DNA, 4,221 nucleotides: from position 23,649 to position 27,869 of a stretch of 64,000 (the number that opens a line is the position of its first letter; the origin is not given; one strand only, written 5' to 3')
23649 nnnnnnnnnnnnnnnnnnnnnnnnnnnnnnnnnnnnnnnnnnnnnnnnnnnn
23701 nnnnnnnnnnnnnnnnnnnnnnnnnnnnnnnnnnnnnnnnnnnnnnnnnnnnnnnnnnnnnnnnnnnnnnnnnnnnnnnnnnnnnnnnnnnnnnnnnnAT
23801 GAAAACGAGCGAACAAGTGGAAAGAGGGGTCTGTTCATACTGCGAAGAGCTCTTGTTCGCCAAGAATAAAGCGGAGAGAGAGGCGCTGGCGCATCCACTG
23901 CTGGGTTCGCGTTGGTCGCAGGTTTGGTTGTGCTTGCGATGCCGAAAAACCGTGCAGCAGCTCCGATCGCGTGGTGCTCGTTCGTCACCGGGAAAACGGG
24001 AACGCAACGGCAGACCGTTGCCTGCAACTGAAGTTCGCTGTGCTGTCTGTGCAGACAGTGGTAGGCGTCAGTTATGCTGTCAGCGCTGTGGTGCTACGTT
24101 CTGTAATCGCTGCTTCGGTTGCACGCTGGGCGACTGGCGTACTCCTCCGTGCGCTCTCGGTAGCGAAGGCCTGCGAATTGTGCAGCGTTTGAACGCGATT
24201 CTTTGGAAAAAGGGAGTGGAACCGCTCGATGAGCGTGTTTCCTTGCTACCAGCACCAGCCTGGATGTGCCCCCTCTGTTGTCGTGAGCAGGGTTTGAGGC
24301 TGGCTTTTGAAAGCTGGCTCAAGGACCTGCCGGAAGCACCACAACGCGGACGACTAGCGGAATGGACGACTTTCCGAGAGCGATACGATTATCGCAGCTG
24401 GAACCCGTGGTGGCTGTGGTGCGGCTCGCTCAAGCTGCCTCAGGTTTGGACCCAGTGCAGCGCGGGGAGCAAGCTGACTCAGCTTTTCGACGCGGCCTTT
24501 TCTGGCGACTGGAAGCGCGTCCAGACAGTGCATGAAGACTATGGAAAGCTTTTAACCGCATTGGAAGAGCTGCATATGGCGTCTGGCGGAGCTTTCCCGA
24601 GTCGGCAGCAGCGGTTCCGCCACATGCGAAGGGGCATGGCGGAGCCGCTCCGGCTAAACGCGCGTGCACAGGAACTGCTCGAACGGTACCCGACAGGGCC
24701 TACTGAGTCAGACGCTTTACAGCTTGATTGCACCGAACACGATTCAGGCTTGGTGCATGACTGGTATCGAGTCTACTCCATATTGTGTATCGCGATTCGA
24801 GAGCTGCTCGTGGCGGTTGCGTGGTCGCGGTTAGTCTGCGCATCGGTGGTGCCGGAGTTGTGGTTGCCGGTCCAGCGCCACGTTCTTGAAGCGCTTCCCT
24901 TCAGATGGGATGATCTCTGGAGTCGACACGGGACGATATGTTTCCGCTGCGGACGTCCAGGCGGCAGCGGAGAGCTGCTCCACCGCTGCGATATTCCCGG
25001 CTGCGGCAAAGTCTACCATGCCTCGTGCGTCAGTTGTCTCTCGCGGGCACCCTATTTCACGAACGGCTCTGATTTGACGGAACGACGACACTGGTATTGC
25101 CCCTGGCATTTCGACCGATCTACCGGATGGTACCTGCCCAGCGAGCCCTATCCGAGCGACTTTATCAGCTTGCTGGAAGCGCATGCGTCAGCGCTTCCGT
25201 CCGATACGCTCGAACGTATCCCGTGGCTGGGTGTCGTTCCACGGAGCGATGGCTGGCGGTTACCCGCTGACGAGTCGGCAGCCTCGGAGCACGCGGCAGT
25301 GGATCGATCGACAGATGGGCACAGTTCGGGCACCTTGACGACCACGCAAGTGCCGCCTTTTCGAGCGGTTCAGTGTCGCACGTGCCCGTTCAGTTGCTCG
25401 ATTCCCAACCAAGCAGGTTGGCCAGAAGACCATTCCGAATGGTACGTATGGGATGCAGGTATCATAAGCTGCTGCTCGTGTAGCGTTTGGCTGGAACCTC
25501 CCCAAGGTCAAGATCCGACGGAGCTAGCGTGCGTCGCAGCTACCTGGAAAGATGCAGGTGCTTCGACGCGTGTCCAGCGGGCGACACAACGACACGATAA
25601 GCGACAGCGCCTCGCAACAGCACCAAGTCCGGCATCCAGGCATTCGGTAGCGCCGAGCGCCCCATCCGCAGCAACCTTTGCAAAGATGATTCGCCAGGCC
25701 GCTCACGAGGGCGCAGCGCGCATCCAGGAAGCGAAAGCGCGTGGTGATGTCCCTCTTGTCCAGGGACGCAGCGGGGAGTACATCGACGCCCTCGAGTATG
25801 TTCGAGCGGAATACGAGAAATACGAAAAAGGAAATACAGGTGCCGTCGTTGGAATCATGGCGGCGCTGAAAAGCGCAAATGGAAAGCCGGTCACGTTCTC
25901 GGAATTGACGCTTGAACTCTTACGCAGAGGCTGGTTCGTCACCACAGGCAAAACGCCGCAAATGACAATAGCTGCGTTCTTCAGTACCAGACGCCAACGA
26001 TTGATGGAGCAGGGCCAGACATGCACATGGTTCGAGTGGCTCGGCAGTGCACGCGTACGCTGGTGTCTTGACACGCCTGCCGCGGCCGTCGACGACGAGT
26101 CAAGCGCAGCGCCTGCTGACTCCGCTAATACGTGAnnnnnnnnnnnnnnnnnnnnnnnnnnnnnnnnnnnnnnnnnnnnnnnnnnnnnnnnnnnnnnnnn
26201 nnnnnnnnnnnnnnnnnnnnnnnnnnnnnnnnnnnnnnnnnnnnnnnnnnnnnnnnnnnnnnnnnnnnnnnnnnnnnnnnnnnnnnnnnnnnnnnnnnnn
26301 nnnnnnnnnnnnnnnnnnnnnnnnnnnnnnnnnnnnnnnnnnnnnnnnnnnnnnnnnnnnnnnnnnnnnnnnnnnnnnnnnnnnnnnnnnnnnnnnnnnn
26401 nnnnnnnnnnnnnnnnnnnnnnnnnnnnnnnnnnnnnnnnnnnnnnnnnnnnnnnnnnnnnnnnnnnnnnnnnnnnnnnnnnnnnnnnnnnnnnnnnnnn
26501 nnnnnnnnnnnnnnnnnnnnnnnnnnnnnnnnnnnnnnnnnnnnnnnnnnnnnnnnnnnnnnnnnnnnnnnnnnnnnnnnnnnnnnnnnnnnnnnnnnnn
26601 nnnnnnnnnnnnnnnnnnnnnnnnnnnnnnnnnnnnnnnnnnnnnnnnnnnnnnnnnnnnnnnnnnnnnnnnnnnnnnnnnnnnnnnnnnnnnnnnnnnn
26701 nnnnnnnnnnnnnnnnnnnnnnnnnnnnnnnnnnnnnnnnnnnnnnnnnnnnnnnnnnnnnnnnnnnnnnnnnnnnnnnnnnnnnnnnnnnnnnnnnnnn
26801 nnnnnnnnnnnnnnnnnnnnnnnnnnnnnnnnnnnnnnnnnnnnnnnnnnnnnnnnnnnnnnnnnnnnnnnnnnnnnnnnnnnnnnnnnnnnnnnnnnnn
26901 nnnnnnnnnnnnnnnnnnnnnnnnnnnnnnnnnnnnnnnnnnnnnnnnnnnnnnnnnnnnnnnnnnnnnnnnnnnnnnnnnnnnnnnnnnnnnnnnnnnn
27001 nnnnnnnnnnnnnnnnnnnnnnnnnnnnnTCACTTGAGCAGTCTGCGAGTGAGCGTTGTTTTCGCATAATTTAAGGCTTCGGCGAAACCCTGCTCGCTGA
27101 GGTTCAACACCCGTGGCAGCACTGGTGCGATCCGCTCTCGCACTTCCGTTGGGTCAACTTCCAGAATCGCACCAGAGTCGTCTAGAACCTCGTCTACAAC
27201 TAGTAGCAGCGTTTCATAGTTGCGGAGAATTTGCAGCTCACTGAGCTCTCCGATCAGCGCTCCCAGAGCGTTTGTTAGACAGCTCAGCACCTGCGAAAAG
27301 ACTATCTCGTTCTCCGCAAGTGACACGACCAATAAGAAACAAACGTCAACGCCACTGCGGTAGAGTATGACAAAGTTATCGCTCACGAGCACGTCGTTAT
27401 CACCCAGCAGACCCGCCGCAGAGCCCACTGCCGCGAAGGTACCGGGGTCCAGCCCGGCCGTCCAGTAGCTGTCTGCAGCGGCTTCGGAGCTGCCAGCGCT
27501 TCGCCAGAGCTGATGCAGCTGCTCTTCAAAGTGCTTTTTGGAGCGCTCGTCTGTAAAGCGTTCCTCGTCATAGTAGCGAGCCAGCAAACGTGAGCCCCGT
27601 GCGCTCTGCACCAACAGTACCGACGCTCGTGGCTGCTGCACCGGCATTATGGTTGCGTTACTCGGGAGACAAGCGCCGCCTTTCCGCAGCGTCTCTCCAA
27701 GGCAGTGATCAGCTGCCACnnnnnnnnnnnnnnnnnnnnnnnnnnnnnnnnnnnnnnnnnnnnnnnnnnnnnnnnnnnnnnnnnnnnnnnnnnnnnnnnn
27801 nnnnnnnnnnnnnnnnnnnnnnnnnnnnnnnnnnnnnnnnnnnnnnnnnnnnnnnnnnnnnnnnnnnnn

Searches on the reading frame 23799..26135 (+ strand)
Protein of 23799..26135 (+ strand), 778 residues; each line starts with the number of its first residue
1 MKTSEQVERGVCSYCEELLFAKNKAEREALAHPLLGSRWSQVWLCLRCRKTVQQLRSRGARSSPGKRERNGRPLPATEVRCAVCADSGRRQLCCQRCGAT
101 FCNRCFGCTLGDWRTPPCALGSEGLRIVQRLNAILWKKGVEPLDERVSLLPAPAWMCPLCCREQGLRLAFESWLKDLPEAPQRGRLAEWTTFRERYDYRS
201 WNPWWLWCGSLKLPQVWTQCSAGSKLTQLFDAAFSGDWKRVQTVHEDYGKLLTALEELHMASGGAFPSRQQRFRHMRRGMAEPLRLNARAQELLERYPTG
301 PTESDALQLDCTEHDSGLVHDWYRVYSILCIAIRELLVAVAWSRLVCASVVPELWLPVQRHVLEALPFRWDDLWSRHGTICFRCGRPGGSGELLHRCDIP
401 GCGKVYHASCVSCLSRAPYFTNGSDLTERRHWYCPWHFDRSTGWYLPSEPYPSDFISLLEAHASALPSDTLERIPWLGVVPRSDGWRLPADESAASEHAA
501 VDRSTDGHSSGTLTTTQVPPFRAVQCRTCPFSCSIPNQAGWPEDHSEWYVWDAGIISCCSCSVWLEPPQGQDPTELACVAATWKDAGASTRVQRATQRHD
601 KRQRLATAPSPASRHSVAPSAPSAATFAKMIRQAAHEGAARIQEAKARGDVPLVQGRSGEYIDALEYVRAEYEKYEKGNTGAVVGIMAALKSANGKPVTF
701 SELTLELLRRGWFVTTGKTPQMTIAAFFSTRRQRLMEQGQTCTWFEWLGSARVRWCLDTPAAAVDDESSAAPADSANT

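Call 11: search_protein_families(library=pfam, proteins=[window:23799-26135:+], max_evalue=0.001)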
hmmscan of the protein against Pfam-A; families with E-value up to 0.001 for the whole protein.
window:23799-26135:+ (778 aa): 2 families
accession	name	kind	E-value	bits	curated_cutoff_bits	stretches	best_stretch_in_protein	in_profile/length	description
PF22908.2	PHD_NSD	-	2.7e-08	34.4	23.9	1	380-437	4-57/57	Histone-lysine N-methyltransferase NSD-like, PHD zinc finger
PF05066.19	HARE-HTH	-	0.00075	20.3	25.9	0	691-732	12-52/71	HB1, ASXL, restriction endonuclease HTH domain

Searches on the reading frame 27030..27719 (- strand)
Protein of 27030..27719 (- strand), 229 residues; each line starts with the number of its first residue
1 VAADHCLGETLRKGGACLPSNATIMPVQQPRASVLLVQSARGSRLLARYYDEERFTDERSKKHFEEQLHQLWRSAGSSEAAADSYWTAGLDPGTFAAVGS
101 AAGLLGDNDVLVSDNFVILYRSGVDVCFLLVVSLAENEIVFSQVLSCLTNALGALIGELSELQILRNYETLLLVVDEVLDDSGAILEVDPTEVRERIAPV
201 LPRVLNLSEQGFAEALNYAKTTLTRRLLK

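Call 11: search_protein_families(library=pfam, proteins=[window:27030-27719:-], max_evalue=0.001)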
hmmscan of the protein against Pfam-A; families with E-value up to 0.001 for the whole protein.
window:27030-27719:- (229 aa): 1 family
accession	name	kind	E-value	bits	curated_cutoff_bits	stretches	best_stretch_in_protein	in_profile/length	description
PF01217.26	Clat_adaptor_s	-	2.7e-16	60.2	22.5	1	34-198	4-136/142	Clathrin adaptor complex small chain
